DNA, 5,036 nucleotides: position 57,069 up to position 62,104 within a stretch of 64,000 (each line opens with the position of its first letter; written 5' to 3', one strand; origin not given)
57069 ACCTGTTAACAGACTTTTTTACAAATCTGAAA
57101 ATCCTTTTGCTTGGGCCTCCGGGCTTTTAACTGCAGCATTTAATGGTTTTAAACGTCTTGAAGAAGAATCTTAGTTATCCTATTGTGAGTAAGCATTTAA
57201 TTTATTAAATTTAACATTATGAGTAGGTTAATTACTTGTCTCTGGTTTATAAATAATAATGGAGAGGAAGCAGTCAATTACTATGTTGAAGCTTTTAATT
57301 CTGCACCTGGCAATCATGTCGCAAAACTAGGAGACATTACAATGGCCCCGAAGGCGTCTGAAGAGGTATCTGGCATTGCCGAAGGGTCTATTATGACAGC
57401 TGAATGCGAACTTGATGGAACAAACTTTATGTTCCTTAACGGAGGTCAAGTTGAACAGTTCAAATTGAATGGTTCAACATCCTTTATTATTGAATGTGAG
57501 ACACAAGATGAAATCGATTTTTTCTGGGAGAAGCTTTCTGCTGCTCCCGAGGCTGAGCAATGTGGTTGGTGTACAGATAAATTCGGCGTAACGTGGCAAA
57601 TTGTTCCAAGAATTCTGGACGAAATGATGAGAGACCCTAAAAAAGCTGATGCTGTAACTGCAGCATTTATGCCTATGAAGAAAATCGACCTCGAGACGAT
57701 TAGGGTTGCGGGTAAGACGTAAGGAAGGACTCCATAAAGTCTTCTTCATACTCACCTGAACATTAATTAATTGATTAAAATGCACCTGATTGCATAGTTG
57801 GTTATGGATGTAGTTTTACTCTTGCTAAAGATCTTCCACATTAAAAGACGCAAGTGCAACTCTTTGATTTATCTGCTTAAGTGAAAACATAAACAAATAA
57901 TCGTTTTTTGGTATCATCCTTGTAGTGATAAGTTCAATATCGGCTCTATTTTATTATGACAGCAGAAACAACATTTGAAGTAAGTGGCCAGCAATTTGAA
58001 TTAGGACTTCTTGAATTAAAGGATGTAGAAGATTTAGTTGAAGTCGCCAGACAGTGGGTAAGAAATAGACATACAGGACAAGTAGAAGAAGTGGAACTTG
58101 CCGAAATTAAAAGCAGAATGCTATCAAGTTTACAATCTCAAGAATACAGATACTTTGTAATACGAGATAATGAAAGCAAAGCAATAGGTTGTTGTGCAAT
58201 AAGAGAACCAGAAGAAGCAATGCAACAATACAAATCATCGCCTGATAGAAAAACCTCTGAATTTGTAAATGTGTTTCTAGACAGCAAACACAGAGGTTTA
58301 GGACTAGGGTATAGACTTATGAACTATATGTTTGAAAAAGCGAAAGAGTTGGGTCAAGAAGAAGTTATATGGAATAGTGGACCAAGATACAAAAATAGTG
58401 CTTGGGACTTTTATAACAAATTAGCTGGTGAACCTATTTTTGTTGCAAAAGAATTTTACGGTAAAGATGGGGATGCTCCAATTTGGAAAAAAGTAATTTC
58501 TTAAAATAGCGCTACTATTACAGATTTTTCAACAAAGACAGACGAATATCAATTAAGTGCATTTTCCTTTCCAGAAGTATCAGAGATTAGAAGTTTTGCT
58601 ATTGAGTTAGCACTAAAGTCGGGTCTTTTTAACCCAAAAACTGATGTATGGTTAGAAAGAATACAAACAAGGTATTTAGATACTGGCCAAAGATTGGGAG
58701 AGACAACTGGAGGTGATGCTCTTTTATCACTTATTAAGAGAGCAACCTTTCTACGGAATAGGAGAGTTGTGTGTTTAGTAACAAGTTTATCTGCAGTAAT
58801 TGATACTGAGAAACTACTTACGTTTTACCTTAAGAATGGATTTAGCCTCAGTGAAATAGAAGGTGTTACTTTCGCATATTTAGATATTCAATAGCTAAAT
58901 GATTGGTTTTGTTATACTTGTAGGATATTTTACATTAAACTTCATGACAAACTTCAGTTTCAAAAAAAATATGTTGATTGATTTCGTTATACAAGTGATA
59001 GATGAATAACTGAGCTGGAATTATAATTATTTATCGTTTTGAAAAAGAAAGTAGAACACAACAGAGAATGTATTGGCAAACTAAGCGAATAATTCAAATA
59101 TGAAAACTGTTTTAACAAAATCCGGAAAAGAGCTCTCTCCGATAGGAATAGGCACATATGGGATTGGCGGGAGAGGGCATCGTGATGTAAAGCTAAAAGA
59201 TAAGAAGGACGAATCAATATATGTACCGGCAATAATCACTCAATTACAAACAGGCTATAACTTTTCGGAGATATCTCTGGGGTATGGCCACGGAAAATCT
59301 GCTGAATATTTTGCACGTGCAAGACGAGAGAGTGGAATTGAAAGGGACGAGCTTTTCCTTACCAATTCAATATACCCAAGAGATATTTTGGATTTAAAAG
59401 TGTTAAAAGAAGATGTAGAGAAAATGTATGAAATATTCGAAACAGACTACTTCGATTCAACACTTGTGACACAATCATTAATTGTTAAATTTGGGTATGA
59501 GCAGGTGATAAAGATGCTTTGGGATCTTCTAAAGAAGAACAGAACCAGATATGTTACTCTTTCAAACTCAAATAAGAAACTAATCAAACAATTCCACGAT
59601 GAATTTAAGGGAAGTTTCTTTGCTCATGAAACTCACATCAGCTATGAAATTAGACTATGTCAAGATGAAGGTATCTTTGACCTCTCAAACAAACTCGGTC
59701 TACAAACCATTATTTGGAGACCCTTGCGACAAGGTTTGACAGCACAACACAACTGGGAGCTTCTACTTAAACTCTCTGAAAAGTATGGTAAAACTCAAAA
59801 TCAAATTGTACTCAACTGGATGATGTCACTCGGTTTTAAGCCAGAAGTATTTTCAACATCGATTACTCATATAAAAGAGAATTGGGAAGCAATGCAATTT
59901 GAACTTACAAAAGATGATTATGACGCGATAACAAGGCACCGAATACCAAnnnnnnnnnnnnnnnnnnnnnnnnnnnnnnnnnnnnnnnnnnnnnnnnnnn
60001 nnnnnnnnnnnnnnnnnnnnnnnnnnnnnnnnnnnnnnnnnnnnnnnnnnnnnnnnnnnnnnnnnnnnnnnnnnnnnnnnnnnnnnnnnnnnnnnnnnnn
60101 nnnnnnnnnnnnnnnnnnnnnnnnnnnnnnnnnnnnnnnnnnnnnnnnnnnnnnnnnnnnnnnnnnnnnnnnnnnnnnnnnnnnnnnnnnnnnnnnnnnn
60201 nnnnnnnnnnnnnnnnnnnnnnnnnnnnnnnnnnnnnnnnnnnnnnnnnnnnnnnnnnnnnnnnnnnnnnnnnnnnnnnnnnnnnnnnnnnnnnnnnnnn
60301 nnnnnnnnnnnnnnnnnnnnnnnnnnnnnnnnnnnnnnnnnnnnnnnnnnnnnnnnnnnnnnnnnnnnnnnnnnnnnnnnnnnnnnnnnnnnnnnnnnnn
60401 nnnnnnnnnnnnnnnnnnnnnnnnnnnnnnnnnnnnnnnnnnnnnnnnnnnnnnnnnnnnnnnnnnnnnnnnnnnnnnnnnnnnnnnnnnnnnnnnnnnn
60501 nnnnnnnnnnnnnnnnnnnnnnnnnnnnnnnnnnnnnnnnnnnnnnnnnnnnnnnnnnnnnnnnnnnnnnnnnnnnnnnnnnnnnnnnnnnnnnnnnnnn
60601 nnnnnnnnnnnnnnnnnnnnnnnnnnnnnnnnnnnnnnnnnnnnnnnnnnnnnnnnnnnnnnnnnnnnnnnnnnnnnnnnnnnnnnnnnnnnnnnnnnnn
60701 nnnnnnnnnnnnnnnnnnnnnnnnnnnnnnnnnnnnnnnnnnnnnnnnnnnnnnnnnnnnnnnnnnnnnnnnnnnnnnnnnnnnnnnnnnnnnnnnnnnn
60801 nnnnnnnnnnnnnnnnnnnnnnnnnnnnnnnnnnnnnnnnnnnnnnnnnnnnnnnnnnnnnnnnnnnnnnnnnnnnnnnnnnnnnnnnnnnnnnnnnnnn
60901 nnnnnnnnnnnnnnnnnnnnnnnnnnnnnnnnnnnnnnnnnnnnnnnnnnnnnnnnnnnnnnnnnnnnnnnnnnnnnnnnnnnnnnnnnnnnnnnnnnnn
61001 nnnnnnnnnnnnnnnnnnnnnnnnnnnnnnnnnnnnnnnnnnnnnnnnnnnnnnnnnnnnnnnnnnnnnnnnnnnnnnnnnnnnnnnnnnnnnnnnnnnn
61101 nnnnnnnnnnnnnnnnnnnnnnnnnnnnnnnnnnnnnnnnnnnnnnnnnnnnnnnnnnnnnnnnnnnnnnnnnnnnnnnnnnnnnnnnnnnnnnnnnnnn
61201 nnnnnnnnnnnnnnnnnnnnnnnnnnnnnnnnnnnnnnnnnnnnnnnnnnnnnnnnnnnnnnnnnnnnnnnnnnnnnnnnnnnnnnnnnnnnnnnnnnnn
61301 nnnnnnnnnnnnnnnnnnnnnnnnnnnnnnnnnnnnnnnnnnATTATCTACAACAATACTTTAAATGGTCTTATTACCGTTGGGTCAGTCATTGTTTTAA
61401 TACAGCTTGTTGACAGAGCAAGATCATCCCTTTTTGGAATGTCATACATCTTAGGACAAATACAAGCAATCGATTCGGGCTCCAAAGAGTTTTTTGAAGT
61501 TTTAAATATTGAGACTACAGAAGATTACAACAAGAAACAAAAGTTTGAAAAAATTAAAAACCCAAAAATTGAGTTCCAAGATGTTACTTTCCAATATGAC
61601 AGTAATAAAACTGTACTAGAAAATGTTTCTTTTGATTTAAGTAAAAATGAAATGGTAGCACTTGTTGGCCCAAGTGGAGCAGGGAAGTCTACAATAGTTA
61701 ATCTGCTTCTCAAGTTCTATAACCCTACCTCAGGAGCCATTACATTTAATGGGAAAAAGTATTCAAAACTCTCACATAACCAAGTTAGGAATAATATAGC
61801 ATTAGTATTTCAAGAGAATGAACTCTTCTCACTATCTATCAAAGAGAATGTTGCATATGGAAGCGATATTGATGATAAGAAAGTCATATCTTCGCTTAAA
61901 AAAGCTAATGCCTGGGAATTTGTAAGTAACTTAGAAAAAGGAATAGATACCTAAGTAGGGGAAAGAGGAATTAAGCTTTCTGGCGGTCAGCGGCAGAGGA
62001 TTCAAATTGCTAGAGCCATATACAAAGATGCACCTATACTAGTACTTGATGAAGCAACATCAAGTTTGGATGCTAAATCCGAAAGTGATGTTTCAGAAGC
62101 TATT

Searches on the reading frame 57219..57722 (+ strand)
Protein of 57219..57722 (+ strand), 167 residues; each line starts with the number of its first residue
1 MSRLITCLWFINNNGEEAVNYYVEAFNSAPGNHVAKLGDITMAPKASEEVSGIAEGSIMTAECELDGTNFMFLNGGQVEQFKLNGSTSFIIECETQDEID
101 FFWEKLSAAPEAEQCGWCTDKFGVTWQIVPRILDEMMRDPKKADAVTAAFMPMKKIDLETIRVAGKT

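Call 58: search_protein_families(library=pfam, proteins=[window:57219-57722:+], max_evalue=0.00001)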
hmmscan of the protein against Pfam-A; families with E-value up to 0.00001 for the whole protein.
window:57219-57722:+ (167 aa): 1 family
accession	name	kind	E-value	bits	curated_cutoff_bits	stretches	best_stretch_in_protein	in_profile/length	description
PF06983.19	3-dmu-9_3-mt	-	1e-29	103.8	24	1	3-129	2-116/116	3-demethylubiquinone-9 3-methyltransferase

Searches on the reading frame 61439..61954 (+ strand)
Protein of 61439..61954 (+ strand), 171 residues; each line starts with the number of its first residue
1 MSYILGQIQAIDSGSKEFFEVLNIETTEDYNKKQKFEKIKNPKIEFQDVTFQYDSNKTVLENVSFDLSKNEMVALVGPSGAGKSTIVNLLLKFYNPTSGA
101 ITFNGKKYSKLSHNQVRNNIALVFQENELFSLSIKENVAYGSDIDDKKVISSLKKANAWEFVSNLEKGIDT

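Call 58: search_protein_families(library=pfam, proteins=[window:61439-61954:+], max_evalue=0.00001)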
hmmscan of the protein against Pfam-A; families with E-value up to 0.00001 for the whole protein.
window:61439-61954:+ (171 aa): 2 families
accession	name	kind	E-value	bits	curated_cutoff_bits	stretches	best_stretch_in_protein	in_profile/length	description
PF00005.33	ABC_tran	-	7.9e-22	78.8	25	1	60-159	1-95/137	ABC transporter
PF03193.22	RsgA_GTPase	-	9e-07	29.3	30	1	31-92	67-128/174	RsgA GTPase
